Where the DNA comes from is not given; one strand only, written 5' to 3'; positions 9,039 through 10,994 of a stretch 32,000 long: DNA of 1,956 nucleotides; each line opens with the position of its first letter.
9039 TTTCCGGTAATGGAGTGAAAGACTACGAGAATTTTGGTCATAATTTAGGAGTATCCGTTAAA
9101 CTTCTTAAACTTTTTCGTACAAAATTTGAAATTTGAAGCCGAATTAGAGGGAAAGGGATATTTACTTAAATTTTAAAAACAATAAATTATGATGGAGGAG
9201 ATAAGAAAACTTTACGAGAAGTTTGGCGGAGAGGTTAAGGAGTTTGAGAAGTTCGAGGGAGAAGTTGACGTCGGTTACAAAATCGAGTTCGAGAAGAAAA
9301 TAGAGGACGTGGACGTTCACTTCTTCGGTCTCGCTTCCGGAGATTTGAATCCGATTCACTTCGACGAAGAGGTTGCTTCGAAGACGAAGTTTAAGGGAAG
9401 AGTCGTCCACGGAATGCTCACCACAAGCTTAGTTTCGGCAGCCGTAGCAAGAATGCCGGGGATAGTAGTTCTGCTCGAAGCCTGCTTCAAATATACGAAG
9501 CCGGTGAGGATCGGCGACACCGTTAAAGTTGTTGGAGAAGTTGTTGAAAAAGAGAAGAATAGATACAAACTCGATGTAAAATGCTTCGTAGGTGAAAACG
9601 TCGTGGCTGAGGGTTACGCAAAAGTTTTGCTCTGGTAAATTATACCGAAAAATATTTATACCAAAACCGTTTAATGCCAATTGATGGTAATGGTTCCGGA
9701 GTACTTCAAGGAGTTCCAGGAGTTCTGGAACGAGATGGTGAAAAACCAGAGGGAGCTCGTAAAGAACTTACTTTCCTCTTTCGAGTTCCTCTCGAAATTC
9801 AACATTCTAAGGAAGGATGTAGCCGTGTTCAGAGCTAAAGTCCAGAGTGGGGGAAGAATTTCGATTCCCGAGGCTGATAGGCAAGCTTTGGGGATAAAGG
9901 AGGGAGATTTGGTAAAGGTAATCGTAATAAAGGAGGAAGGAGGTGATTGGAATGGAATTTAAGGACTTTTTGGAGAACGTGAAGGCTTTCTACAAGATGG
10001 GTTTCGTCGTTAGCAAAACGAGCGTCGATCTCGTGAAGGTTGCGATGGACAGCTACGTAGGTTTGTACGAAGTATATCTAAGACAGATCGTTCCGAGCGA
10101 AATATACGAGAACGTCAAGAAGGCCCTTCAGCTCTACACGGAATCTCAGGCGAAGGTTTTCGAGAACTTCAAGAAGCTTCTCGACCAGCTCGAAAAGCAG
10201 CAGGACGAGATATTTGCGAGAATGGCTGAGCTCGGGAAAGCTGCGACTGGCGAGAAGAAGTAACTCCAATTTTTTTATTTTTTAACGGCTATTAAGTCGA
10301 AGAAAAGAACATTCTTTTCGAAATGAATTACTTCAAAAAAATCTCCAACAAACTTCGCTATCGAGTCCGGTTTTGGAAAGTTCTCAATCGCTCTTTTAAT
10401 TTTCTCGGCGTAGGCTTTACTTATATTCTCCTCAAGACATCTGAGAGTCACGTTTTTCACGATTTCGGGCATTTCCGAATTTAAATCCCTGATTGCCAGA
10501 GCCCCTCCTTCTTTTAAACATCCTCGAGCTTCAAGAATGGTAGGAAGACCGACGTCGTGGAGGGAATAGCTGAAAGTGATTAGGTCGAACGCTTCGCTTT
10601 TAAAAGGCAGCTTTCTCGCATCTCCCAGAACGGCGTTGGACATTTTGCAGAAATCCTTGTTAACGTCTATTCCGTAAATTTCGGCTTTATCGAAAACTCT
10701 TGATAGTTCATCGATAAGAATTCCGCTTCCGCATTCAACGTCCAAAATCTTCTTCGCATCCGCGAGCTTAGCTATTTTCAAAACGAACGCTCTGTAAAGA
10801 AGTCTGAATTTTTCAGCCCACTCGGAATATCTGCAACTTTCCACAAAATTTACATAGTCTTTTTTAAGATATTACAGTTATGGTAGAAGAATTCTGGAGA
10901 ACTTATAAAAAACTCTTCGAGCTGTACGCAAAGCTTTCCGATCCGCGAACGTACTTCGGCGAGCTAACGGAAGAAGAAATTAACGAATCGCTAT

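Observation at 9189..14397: PHA (polyhydroxyalkanoate) locus with two class III PhaE-PhaC pairs in a thermophile-like archaeal context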

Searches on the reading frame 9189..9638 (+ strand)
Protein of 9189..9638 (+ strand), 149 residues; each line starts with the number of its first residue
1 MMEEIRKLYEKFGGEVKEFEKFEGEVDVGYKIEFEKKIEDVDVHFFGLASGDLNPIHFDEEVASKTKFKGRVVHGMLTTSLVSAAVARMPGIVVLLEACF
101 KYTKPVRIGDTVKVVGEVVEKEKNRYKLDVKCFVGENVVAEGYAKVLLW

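Call 3: search_protein_families(library=pfam, proteins=[window:9189-9638:+], max_evalue=0.1)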
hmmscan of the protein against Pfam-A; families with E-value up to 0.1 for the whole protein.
window:9189-9638:+ (149 aa): 7 families
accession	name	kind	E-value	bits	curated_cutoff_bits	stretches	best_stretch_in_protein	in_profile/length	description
PF01575.25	MaoC_dehydratas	-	5.6e-26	91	27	1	28-127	8-110/123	MaoC like domain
PF13452.11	FAS1_DH_region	-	5.3e-06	27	22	1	34-134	10-115/132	FAS1-like, dehydratase domain region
PF22636.2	FlK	-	0.00028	21.4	27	1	97-143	48-94/103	Fluoroacetyl-CoA-specific thioesterase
PF03061.28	4HBT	-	0.00034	21.3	20.6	1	83-138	21-76/79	Thioesterase superfamily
PF13279.12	4HBT_2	-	0.039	14.8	25.5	1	85-144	38-99/122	Thioesterase-like superfamily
PF01336.31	tRNA_anti-codon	-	0.047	14.1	27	1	97-131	36-70/75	OB-fold nucleic acid binding domain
PF19548.4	CHRDL_1_2_C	-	0.07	13.9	27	1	27-115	23-110/120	Chordin-like protein 1/2 C-terminal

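Call 4: search_protein_families(library=ncbifam, proteins=[window:9189-9638:+], max_evalue=0.1)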
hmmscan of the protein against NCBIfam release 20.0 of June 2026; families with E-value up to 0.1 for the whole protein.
window:9189-9638:+ (149 aa): 9 families
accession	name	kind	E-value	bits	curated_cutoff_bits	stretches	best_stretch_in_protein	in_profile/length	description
NF006045.0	PRK08190.1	subfamily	9e-21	74.2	282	1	25-146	13-139/467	bifunctional enoyl-CoA hydratase/phosphate acetyltransferase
NF010246.0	PRK13693.1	equivalog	2.2e-08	34.1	203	1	40-108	24-93/142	(3R)-hydroxyacyl-ACP dehydratase subunit HadB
NF040620.1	fused_HadA_HadB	exception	2.2e-08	34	350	1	45-88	220-262/329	fused (3R)-hydroxyacyl-ACP dehydratase subunits HadA/HadB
TIGR02278.1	PaaN-DH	equivalog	1.9e-07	29.7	562.8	1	13-123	515-630/664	phenylacetic acid degradation bifunctional protein PaaZ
NF038241.1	RipB_Ich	equivalog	9.6e-07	28.9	340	1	30-125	33-131/175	(R)-specific enoyl-CoA hydratase RipB/Ich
NF003359.0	PRK04424.1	equivalog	3e-06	27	183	1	83-143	117-178/190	transcription factor FapR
NF040624.1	HadA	equivalog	0.0067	16.7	180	1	38-114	13-98/144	(3R)-hydroxyacyl-ACP dehydratase subunit HadA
NF000582.1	PRK00006.1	equivalog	0.038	13.9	113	1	100-143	89-132/137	3-hydroxyacyl-ACP dehydratase FabZ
NF038279.1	TF_CBS_SpxR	exception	0.068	11.9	600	1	75-142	349-420/427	CBS-HotDog domain-containing transcription factor SpxR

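Call 91: search_solved_structures(query=window:9189-9638:+, max_evalue=1e-8, show_alignments=1)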
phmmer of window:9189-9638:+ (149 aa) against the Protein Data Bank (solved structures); distinct sequences matched with E-value up to 1e-8: 5.
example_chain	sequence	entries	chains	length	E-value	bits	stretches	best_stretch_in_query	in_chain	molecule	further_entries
2b3m_A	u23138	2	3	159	2.7e-63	215.5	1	1-149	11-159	hypothetical protein AF1124 | putative dehydratase AF1124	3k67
5cpg_A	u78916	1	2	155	3.3e-23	85.5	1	24-146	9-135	(R)-specific enoyl-CoA hydratase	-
3ir3_A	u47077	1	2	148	5.1e-15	58.9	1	25-147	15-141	3-hydroxyacyl-thioester dehydratase 2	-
1iq6_A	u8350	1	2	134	1.1e-10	44.9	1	26-121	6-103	(R)-SPECIFIC ENOYL-COA HYDRATASE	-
1q6w_A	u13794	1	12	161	6.1e-09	39.2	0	25-144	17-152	monoamine oxidase regulatory protein, putative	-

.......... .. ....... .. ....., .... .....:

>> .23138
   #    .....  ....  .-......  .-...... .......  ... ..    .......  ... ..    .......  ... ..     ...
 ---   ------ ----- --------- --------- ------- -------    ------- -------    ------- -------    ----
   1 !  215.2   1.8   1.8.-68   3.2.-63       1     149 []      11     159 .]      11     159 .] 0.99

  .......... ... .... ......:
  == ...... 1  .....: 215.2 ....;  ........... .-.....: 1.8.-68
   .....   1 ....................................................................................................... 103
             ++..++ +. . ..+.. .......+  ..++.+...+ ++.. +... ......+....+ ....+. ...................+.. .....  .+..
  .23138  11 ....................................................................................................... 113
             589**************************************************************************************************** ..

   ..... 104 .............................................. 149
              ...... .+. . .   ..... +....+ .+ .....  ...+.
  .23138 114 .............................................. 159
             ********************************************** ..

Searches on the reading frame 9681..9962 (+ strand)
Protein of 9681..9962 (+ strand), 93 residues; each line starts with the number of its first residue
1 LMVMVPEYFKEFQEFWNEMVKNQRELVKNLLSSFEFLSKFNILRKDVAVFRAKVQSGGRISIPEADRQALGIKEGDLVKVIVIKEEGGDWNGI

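Call 3: search_protein_families(library=pfam, proteins=[window:9681-9962:+], max_evalue=0.1)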
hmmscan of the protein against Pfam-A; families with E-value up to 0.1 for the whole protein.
window:9681-9962:+ (93 aa): 4 families
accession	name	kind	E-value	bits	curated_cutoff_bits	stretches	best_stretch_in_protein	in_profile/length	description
PF04014.23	MazE_antitoxin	-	4.2e-05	23.9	24.7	1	53-84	3-34/48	Antidote-toxin recognition MazE, bacterial antitoxin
PF14250.11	AbrB-like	-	0.0056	17.2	25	1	48-82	29-63/70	AbrB-like transcriptional regulator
PF01568.27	Molydop_binding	-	0.0061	17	26.8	1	53-80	26-52/110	Molydopterin dinucleotide binding domain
PF07653.23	SH3_2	-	0.078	13.1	21.8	0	66-90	12-36/55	Variant SH3 domain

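Call 4: search_protein_families(library=ncbifam, proteins=[window:9681-9962:+], max_evalue=0.1)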
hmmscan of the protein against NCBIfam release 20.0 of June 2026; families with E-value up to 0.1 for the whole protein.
window:9681-9962:+ (93 aa): 5 families
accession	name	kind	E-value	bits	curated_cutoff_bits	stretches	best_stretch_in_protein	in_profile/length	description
TIGR01439.1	lp_hng_hel_AbrB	domain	1.3e-07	31.2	28.3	1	51-86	1-36/44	transcriptional regulator, AbrB family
NF006352.0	PRK08577.1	equivalog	0.0015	18.5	140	1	53-82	8-37/136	hypothetical protein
TIGR01591.1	Fdh-alpha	equivalog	0.053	11.6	666.25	1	23-80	557-615/672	formate dehydrogenase subunit alpha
TIGR02851.1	spore_V_T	equivalog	0.07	13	235.9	1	53-85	8-40/180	stage V sporulation protein T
NF040962.1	near_HgcAB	equivalog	0.088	12.7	70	0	54-87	10-43/70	HgcAB-associated protein HgcC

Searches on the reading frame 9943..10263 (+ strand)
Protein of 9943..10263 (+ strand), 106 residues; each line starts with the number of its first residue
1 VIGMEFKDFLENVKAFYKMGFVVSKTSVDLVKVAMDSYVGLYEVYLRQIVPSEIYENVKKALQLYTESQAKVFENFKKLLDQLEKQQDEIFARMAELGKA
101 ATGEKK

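Call 3: search_protein_families(library=pfam, proteins=[window:9943-10263:+], max_evalue=0.1)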
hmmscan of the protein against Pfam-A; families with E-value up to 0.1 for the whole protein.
window:9943-10263:+ (106 aa): 3 families
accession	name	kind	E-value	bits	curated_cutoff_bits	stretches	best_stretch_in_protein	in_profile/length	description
PF06295.17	ZapG-like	-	0.012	16.1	33.5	1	56-96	34-74/123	Z-ring associated protein G-like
PF18822.6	CdvA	-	0.029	14.8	30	1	41-102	6-64/123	CdvA-like coiled-coil domain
PF06514.17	PsbU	-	0.061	13.8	24.5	0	35-80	25-72/93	Photosystem II 12 kDa extrinsic protein (PsbU)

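Call 4: search_protein_families(library=ncbifam, proteins=[window:9943-10263:+], max_evalue=0.1)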
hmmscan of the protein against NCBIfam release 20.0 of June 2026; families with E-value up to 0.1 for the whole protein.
window:9943-10263:+ (106 aa): 4 families
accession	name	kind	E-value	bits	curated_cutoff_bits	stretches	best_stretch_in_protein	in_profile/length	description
NF041007.1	cell_div_CdvA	equivalog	0.014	14.8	350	1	40-102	89-148/235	cell division protein CdvA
NF004066.1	PRK05580.1-3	equivalog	0.028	12.7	813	1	9-84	61-129/788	primosomal protein N'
NF041512.1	PA2817_fam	subfamily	0.042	14.1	70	1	52-93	17-58/136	PA2817 family protein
TIGR02457.1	TreS_Cterm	hypoth_equivalog_domain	0.062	12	375.05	1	51-102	325-376/529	putative maltokinase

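Call 80: search_protein_families(library=pfam, alignment_id=A6, max_evalue=0.1)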
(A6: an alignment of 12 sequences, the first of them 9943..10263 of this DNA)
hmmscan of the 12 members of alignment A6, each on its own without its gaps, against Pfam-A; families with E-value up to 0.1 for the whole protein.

A. member 1, window:9943-10263:+ (106 aa): 3 families
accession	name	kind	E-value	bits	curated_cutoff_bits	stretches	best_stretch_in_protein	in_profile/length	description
PF06295.17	ZapG-like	-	0.012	16.1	33.5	1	56-96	34-74/123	Z-ring associated protein G-like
PF18822.6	CdvA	-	0.029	14.8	30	1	41-102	6-64/123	CdvA-like coiled-coil domain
PF06514.17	PsbU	-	0.061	13.8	24.5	0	35-80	25-72/93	Photosystem II 12 kDa extrinsic protein (PsbU)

B. families by the number of members that match (of 12 scanned): 22 families
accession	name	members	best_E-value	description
PF07928.17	Vps54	5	0.0067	Vps54-like protein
PF06295.17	ZapG-like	4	0.012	Z-ring associated protein G-like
PF20232.3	T6SS_FHA_C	3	0.0033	C-terminal domain of Type VI secretion system FHA protein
PF20648.2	DUF6809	2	0.016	Family of unknown function (DUF6809)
PF15237.11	PTRF_SDPR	2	0.018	PTRF/SDPR family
PF16746.10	BAR_3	1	0.0014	BAR domain of APPL family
PF05816.16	TelA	1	0.0067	Toxic anion resistance protein (TelA)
PF10157.14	BORCS6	1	0.0081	BLOC-1-related complex sub-unit 6 C-terminal helix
PF17023.10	DUF5098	1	0.0086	Domain of unknown function (DUF5098)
PF17241.8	Retrotran_gag_4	1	0.024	Ty5 Gag N-terminal region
PF18822.6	CdvA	1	0.029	CdvA-like coiled-coil domain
PF18377.6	FERM_F2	1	0.044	FERM F2 acyl-CoA binding protein-like domain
PF17857.7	AAA_lid_1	1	0.045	AAA+ lid domain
PF18196.7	Cdh1_DBD_1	1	0.053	Chromodomain helicase DNA-binding domain 1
PF11570.13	E2R135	1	0.054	Coiled-coil receptor-binding R-domain of colicin E2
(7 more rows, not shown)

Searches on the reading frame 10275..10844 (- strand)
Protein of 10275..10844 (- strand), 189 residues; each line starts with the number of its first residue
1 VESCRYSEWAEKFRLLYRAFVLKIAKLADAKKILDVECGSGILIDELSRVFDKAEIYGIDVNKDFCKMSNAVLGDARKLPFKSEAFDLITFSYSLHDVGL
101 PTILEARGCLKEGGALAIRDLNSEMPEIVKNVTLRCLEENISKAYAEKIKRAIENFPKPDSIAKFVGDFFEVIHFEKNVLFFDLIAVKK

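Call 3: search_protein_families(library=pfam, proteins=[window:10275-10844:-], max_evalue=0.1)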
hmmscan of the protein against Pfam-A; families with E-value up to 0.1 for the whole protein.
window:10275-10844:- (189 aa): 11 families
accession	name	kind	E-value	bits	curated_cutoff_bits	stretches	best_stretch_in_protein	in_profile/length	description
PF08241.18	Methyltransf_11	-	2.6e-12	47.6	21.2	1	34-118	1-95/95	Methyltransferase domain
PF13847.12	Methyltransf_31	-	2.2e-10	40.8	27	1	29-134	3-127/145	Methyltransferase domain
PF13489.12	Methyltransf_23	-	2.4e-10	40.8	27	1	13-152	5-153/164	Methyltransferase domain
PF13649.12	Methyltransf_25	-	2.8e-10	41.2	27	1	33-114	1-97/97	Methyltransferase domain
PF01209.24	Ubie_methyltran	-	3.5e-09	36.8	20.1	1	16-121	34-154/233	ubiE/COQ5 methyltransferase family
PF08242.18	Methyltransf_12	-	2.7e-05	25.3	30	1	34-115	1-97/98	Methyltransferase domain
PF05148.21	Methyltransf_8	-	4.7e-05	23.8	27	1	19-128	62-166/219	Hypothetical methyltransferase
PF05175.20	MTS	-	0.0052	16.9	23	1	27-71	29-73/170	Methyltransferase small domain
PF01135.25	PCMT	-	0.007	16.6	20.3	1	18-73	62-118/210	Protein-L-isoaspartate(D-aspartate) O-methyltransferase (PCMT)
PF14601.11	TFX_C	-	0.023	15.1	27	1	22-72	5-54/83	DNA_binding protein, TFX, C-term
PF13679.12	Methyltransf_32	-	0.038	14.4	27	1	25-72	21-72/143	Methyltransferase domain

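Call 4: search_protein_families(library=ncbifam, proteins=[window:10275-10844:-], max_evalue=0.1)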
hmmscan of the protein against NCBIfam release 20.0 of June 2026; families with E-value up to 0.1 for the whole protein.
window:10275-10844:- (189 aa): 32 families (the best 25 are shown)
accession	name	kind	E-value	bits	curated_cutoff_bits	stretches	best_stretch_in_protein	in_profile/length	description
NF045667.1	MTase_DVU1556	equivalog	3.9e-11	42.8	155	1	21-140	14-145/213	DVU_1556 family methyltransferase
NF001244.0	PRK00216.1-5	equivalog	2.2e-10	40.3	216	1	20-134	39-169/236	bifunctional demethylmenaquinone methyltransferase/2-methoxy-6-polyprenyl-1,4-benzoquinol methylase UbiE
TIGR01934.1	MenG_MenH_UbiE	subfamily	2.9e-10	39.8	158.35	1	17-133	27-156/223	ubiquinone/menaquinone biosynthesis methyltransferase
TIGR02072.1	BioC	equivalog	3.1e-09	37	184.95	1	28-130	33-145/244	malonyl-ACP O-methyltransferase BioC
NF004452.0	PRK05785.1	equivalog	2.7e-08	33.6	207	1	27-96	49-121/228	hypothetical protein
NF001241.0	PRK00216.1-2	equivalog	1.2e-07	31.7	327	1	17-142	39-171/231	demethylmenaquinone methyltransferase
NF001240.0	PRK00216.1-1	equivalog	1.6e-07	30.6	378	1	16-122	50-172/251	bifunctional demethylmenaquinone methyltransferase/2-methoxy-6-polyprenyl-1,4-benzoquinol methylase UbiE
NF001243.0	PRK00216.1-4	equivalog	3.1e-06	26.7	235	1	17-118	35-151/237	demethylmenaquinone methyltransferase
NF045823.1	PthPhpthDimycoMt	equivalog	4.9e-06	25.9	300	1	30-131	67-181/256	phthiotriol/phenolphthiotriol dimycocerosates methyltransferase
TIGR01983.1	UbiG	equivalog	1.6e-05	24.3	102.95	1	29-71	49-89/228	bifunctional 2-polyprenyl-6-hydroxyphenol methylase/3-demethylubiquinol 3-O-methyltransferase UbiG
TIGR02469.1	CbiT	equivalog_domain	1.7e-05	25.1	78.3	1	18-68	8-58/124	precorrin-6Y C5,15-methyltransferase (decarboxylating) subunit CbiT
NF045825.1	FAmtase_mtf2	equivalog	1.7e-05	24.2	400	1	29-101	58-140/248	fatty-acid O-methyltransferase Mtf2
TIGR04345.1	ovoA_Cterm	equivalog_domain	2.5e-05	23.9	170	1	18-70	30-80/242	putative 4-mercaptohistidine N1-methyltransferase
TIGR02752.1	MenG_heptapren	equivalog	4.4e-05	23.1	419.85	1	17-118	33-149/231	demethylmenaquinone methyltransferase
NF001242.0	PRK00216.1-3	equivalog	9.2e-05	21.9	351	1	20-120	60-177/258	bifunctional demethylmenaquinone methyltransferase/2-methoxy-6-polyprenyl-1,4-benzoquinol methylase UbiE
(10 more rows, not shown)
